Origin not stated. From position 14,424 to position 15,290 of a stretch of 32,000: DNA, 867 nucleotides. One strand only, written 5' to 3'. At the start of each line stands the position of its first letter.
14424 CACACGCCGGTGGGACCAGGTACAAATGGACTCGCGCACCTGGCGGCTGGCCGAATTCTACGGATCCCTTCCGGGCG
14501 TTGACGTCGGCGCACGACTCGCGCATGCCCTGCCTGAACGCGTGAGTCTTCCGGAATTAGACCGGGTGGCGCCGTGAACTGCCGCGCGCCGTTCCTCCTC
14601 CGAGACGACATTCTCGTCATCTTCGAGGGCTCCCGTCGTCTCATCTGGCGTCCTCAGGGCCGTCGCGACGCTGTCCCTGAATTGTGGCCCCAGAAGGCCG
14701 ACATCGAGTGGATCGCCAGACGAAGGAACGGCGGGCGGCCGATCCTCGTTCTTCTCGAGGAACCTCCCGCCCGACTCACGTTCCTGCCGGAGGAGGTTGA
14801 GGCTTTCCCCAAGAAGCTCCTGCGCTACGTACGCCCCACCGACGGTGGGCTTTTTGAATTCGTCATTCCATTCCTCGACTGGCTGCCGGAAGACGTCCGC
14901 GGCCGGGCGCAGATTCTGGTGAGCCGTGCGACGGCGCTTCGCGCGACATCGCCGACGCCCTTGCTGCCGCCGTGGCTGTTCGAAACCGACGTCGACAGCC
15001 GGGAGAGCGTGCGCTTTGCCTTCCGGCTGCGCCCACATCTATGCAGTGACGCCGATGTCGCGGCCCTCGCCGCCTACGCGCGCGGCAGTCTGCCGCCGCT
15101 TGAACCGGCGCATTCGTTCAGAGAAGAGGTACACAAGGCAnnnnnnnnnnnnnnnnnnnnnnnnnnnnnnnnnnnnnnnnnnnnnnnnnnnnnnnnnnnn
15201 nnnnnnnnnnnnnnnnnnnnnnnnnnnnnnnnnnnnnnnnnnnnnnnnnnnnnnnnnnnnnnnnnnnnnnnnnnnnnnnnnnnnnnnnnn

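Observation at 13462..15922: Promoter-driven, translationally coupled three-gene cassette (AvrD-like / orphan / P-loop NTPase): candidate uncharacterised small-molecule signal pathway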

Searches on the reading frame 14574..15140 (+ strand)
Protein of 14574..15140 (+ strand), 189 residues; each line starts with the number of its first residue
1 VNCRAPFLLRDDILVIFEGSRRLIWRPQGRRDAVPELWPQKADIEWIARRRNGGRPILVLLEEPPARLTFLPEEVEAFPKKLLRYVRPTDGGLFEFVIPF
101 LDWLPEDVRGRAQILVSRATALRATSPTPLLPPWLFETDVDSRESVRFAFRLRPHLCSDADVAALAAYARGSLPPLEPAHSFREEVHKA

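Call 4: search_protein_families(library=pfam, proteins=[window:14574-15140:+], max_evalue=1)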
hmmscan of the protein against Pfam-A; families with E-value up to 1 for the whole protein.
window:14574-15140:+ (189 aa): 0 families

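Call 5: search_protein_families(library=ncbifam, proteins=[window:14574-15140:+], max_evalue=1)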
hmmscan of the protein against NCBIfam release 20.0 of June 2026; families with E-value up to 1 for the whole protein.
window:14574-15140:+ (189 aa): 0 families
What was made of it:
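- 14574..15143 (+): Protein 2: member of an unnamed, actinobacteria-restricted family (189 aa) that is always embedded in AvrD/AAA_28 gene blocks. Function unknown. No Pfam or NCBIfam hit (calls 4, 5).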

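Call 13: find_homologous_proteins(query=window:14574-15140:+, max_evalue=0.001)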
Query window:14574-15140:+ (189 aa): 1 proteins with E <= 0.001 among 344 candidates.
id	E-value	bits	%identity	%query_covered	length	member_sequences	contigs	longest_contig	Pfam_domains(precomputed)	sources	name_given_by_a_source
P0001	2.3e-119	414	98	100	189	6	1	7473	-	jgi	jgi:hypothetical protein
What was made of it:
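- The first word-indexed search found only one P2 relative, 98% identical (call 13).
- Tried and rejected: It found only a same-species copy (call 13).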

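Call 18: find_encoding_contigs(protein=P0001, flank=10000, max_places=6)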
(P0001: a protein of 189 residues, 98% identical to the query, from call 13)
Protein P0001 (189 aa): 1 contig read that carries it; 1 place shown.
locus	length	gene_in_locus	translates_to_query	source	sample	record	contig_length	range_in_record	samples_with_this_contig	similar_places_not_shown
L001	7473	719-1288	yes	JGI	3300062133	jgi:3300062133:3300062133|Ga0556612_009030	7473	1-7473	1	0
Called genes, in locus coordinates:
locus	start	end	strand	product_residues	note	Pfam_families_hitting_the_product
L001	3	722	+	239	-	?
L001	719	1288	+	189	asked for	-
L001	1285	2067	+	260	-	PF13521:AAA_28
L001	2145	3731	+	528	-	PF07690:MFS_1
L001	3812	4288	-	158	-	PF01047:MarR, PF09339:HTH_IclR (weak), PF12802:MarR_2, PF13412:HTH_24 (weak)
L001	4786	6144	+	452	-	PF00772:DnaB, PF03796:DnaB_C, PF13481:AAA_25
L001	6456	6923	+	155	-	PF12802:MarR_2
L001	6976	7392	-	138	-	PF01475:FUR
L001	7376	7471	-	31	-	?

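Call 25: find_homologous_proteins(query=A1, max_evalue=0.001)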
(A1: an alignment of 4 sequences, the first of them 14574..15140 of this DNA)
Query A1 (4 sequences) (189 aa, profile of the alignment): 20 proteins with E <= 0.001 among 8000 candidates.
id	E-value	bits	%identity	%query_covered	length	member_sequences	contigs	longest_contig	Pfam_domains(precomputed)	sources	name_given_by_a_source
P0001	3.0e-84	299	98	100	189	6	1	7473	-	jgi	jgi:hypothetical protein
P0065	1.1e-82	294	33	89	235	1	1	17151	-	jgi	jgi:hypothetical protein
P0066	2.4e-73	264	36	84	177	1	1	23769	-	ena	-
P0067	5.4e-61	224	31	85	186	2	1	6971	-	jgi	-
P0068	5.8e-61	223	34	90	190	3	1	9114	-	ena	-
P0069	1.4e-55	206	37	88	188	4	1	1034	-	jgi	jgi:hypothetical protein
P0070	3.8e-55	204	33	84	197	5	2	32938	-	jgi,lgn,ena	-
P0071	4.0e-54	201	32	89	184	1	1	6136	-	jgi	jgi:hypothetical protein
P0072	3.9e-52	195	31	90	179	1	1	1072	-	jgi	jgi:hypothetical protein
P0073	3.1e-45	172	29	88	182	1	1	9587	-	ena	-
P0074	6.6e-40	155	32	88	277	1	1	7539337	-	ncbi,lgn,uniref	ncbi:hypothetical protein [Streptomyces sp. enrichment culture]|uniref:hypothetical protein n=1 Tax=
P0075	3.2e-38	149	32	57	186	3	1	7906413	-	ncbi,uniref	ncbi:hypothetical protein [Streptomyces luteireticuli]|uniref:hypothetical protein n=1 Tax=Streptomy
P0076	3.7e-38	149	30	60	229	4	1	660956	-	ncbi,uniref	ncbi:hypothetical protein AB0A77_07780 [Streptomyces varsoviensis]|uniref:hypothetical protein n=1 T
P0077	4.5e-38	149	37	93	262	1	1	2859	-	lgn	-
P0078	1.0e-35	141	39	79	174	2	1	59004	-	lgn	-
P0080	1.0e-30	125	32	77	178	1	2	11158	-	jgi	jgi:hypothetical protein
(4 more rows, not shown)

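Call 26: search_solved_structures(query=A1, max_evalue=10)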
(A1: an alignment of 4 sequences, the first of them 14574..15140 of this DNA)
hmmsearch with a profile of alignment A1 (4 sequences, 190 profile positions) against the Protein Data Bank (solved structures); distinct sequences matched with E-value up to 10: 4.
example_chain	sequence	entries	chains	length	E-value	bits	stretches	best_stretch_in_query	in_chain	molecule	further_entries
9qkx_A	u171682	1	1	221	0.096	15.5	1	43-101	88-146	Chains: A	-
4yxm_A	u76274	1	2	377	1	12.2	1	46-135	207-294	DNA integrity scanning protein DisA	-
3c1y_A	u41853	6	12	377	1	12.2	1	46-135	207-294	DNA integrity scanning protein disA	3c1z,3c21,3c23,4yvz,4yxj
7qh7_q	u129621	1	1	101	1.1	12.1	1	31-77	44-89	Growth arrest and DNA damage-inducible proteins-interacting protein 1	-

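Call 35: predict_structure(alignment_id=A3)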
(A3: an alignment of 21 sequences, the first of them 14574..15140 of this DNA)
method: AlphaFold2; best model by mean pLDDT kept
length: 189 residues; sequences in the alignment: 21
mean_pLDDT: 86.4   pTM: 0.82
mean pLDDT of the five models: 86.4, 86.1, 85.7, 85.7, 83.7
residues with pLDDT >= 90: 126; 70-90: 43; 50-70: 4; < 50: 16
segments of 3 or more residues with pLDDT < 50: 177-189
pLDDT, mean of each block of 10 residues (from residue 1): 76 93 88 91 95 95 86 94 95 95 94 95 92 89 90 83 88 55 43
secondary structure, 60 per line:
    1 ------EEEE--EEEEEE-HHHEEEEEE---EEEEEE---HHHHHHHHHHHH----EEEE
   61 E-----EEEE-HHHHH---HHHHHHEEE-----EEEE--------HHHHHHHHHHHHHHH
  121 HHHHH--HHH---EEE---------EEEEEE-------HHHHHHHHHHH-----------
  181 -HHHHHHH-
elements in order: E7-10 E13-18 E23-28 E32-37 H41-52 E57-61 E67-70 H72-76 H80-85 E86-88 E94-97 H106-125 E134-136 E146-151 H159-169 H182-188

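Call 40: fold_search(model_id=the predicted structure, library=pdb)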
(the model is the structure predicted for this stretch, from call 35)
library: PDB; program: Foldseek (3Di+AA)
matches with E <= 10: 211; with E <= 0.001: 0
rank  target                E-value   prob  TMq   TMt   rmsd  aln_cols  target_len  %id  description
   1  8w6p_B                3.1e-01  0.06  0.19  0.11  12.3       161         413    9  Crystal structure of dimeric murine SMPDL3A (released 2023-12-20)
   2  3d03_A                4.3e-01  0.20  0.16  0.12   6.4        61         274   16  1.9A structure of Glycerophoshphodiesterase (GpdQ) from Enterobacter aerogenes (released 2008-10-14)
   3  8w6p_A                4.6e-01  0.06  0.20  0.11  12.6       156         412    9  Crystal structure of dimeric murine SMPDL3A (released 2023-12-20)
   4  5fc1_A                5.6e-01  0.06  0.19  0.11  11.9       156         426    9  Murine SMPDL3A in complex with sulfate (released 2016-01-27)
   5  8w6r_A                8.8e-01  0.04  0.19  0.11  11.9       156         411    9  murine SMPDL3A bound to sulfate (released 2023-12-20)
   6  6g2h_D                1.1e+00  0.05  0.17  0.03  13.7       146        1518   15  Filament of acetyl-CoA carboxylase and BRCT domains of BRCA1 (ACC-BRCT) core at 4.6 A resolution (released 2018-06-13)
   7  5ebe_A                1.1e+00  0.04  0.18  0.11  12.8       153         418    7  Structure of human sphingomyelinase phosphodiesterase like 3A (SMPDL3A) with 5' CMP (released 2016-01-20)
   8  5fc7_A                1.1e+00  0.04  0.19  0.11  11.9       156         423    9  Murine SMPDL3A in complex with sulfate (tetragonal) (released 2016-01-27)
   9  8q6q_D                1.2e+00  0.08  0.23  0.25  13.8       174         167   14  Structure of human immunity related GTPase Q in complex with GABARAPL2. (released 2024-08-28)
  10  2wiw_B                1.3e+00  0.12  0.15  0.21  10.7        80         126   14  Crystal structures of Holliday junction resolvases from Archaeoglobus fulgidus bound to DNA substrate (released 2009-05-26)
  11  8xl1_A                1.3e+00  0.03  0.14  0.03  13.7       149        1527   13  Core region of the human acetyl-CoA carboxylase 1 filament in complex with acetyl-CoA (ACC1-inact) (released 2024-10-23)
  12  3ive                  1.3e+00  0.02  0.16  0.08  17.9       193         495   14  Putative 5'-Nucleotidase (c4898) from Escherichia Coli in complex with Cytidine (released 2009-09-29)
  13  1i1i                  1.4e+00  0.10  0.18  0.06  16.3       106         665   13  NEUROLYSIN (ENDOPEPTIDASE 24.16) CRYSTAL STRUCTURE (released 2001-02-28)
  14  5kar_A                1.4e+00  0.03  0.19  0.11  12.4       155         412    8  Murine acid sphingomyelinase-like phosphodiesterase 3b (SMPDL3B) (released 2016-10-05)
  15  5ebe_B                1.4e+00  0.03  0.19  0.11  12.7       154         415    7  Structure of human sphingomyelinase phosphodiesterase like 3A (SMPDL3A) with 5' CMP (released 2016-01-20)
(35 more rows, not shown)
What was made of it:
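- Tried and rejected: PDB sequence profile and Foldseek searches gave nothing significant (calls 26, 40).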

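Call 42: search_protein_representatives(alignment_id=A3)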
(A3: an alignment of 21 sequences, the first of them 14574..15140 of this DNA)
Query: 21 sequences, 192 profile positions. Proteins with E-value up to 0.001 (for the whole library): 212; up to 1e-10: 186; up to 1e-30: 95. The best 150 are listed.
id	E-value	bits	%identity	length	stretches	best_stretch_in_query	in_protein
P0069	1.6e-69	249.8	-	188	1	2-183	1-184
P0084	9.2e-67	240.9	-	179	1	2-179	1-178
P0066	8.7e-61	221.4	-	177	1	2-177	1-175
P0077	6.0e-59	215.4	-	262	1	2-178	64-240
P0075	2.0e-58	213.7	-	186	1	7-186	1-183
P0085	8.5e-58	211.6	-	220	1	2-177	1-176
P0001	2.0e-56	207.1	-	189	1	2-184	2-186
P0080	4.7e-56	205.9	-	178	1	3-176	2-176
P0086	5.9e-54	199.1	-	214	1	7-177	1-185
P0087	1.1e-53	198.2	-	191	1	2-176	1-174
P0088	1.4e-53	197.8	-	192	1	4-175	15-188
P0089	2.5e-53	197.0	-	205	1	5-171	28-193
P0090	3.9e-51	189.9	-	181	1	2-178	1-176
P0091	9.0e-51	188.7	-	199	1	4-180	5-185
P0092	1.4e-50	188.1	-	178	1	2-175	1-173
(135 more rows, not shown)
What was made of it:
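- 14574..15143 (+): The family has 212 representative clusters at E <= 1e-3 (call 42).
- Tried and rejected: That was a limit of the word index; profile searches found the family (calls 25, 42).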

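Call 73: find_encoding_contigs(protein=P0070, flank=6000, max_places=1)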
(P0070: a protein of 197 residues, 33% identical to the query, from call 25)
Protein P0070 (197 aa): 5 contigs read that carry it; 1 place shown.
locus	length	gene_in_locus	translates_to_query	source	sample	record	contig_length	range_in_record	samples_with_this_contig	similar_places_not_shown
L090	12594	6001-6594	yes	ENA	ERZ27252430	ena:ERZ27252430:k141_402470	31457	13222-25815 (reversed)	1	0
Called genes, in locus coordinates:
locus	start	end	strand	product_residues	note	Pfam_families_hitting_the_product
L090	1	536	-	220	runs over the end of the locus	PF00440:TetR_N, PF13305:TetR_C_33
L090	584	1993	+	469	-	PF07690:MFS_1, PF00083:Sugar_tr (faint)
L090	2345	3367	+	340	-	PF00108:Thiolase_N, PF08545:ACP_syn_III, PF08541:ACP_syn_III_C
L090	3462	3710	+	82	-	PF23297:ACP_SdgA_C (faint), PF00550:PP-binding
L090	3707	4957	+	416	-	PF00109:ketoacyl-synt, PF02801:Ketoacyl-synt_C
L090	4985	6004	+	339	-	PF05655:AvrD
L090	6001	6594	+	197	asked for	-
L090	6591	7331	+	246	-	PF00106:adh_short, PF08659:KR, PF13561:adh_short_C2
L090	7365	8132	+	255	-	PF13521:AAA_28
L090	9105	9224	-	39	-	-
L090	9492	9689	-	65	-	-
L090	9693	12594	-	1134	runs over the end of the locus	PF03704:BTAD, PF13191:AAA_16, PF13401:AAA_22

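Call 74: find_encoding_contigs(protein=P0078, flank=6000, max_places=1)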
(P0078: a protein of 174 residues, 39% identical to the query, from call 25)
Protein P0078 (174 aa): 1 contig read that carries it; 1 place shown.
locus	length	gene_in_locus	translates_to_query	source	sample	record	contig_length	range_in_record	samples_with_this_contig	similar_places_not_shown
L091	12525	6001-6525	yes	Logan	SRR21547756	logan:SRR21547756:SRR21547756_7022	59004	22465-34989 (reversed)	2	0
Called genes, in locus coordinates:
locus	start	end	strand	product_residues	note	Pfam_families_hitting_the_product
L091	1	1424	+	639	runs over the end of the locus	PF09286:Pro-kuma_activ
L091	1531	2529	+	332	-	PF03734:YkuD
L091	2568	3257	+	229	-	-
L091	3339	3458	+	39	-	-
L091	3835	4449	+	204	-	-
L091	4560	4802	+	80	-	-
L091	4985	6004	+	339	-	PF05655:AvrD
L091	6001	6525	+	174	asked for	-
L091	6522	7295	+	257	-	PF13521:AAA_28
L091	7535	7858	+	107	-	-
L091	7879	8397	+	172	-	-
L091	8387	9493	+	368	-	PF00155:Aminotran_1_2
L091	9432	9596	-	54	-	-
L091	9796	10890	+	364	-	-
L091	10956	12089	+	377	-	PF00561:Abhydrolase_1, PF12697:Abhydrolase_6, PF12146:Hydrolase_4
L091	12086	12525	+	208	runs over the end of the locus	-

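Call 75: find_encoding_contigs(protein=P0076, flank=6000, max_places=1)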
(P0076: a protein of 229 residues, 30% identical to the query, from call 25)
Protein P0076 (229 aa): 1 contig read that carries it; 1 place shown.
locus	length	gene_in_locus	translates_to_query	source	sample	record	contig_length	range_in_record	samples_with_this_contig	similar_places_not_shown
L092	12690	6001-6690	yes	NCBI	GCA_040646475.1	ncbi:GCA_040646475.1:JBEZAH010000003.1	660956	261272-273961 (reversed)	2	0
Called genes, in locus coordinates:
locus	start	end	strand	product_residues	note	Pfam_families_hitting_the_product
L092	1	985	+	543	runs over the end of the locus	PF07992:Pyr_redox_2 (weak), PF00890:FAD_binding_2 (faint), PF01266:DAO (faint), PF01494:FAD_binding_3, PF12831:FAD_oxidored (faint), PF13450:NAD_binding_8 (faint), PF21274:Rng_hyd_C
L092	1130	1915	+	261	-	PF01063:Aminotran_4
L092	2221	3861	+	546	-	PF00083:Sugar_tr, PF07690:MFS_1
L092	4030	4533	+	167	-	PF01047:MarR, PF12802:MarR_2, PF13463:HTH_27 (weak)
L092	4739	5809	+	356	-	PF05655:AvrD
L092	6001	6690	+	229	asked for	-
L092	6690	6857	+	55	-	-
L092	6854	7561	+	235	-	PF00106:adh_short, PF01370:Epimerase (weak), PF23441:SDR (faint), PF13561:adh_short_C2, PF08659:KR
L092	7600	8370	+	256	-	PF13521:AAA_28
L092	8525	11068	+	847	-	PF00005:ABC_tran (faint), PF02463:SMC_N (faint), PF13191:AAA_16 (faint), PF13481:AAA_25 (faint), PF13555:AAA_29 (faint), PF20703:nSTAND1 (faint), PF13304:AAA_21 (faint), PF17755:UvrA_DNA-bind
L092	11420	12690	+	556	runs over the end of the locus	PF00149:Metallophos (faint)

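Call 76: find_encoding_contigs(protein=P0080, flank=6000, max_places=1)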
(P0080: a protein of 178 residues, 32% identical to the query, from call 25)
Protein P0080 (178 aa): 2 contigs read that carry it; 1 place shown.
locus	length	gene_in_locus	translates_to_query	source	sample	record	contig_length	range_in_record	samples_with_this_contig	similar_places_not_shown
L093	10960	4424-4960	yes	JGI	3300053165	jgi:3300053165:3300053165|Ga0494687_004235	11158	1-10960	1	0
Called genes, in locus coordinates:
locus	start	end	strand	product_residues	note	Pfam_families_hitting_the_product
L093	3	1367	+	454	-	?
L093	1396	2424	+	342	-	PF05655:AvrD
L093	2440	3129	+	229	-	PF13521:AAA_28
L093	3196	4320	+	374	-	PF00724:Oxidored_FMN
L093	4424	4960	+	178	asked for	-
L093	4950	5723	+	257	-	PF00106:adh_short, PF08659:KR, PF13561:adh_short_C2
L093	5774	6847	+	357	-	PF00135:COesterase, PF20434:BD-FAE, PF07859:Abhydrolase_3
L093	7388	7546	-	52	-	-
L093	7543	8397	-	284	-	PF09678:Caa3_CtaG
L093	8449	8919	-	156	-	PF10002:DUF2243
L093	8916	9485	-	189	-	PF01814:Hemerythrin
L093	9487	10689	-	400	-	-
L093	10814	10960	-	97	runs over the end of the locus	PF03861:ANTAR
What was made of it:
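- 14574..15143 (+): P2-anchored loci carry AvrD and AAA_28 in 4 of 4 cases (calls 73-76).
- P2-anchored loci give 4 of 4 (calls 73-76).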

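Call 81: search_protein_families(library=padloc, proteins=[window:14574-15140:+], max_evalue=0.01)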
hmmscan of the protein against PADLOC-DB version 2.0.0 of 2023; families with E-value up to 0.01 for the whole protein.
window:14574-15140:+ (189 aa): 0 families
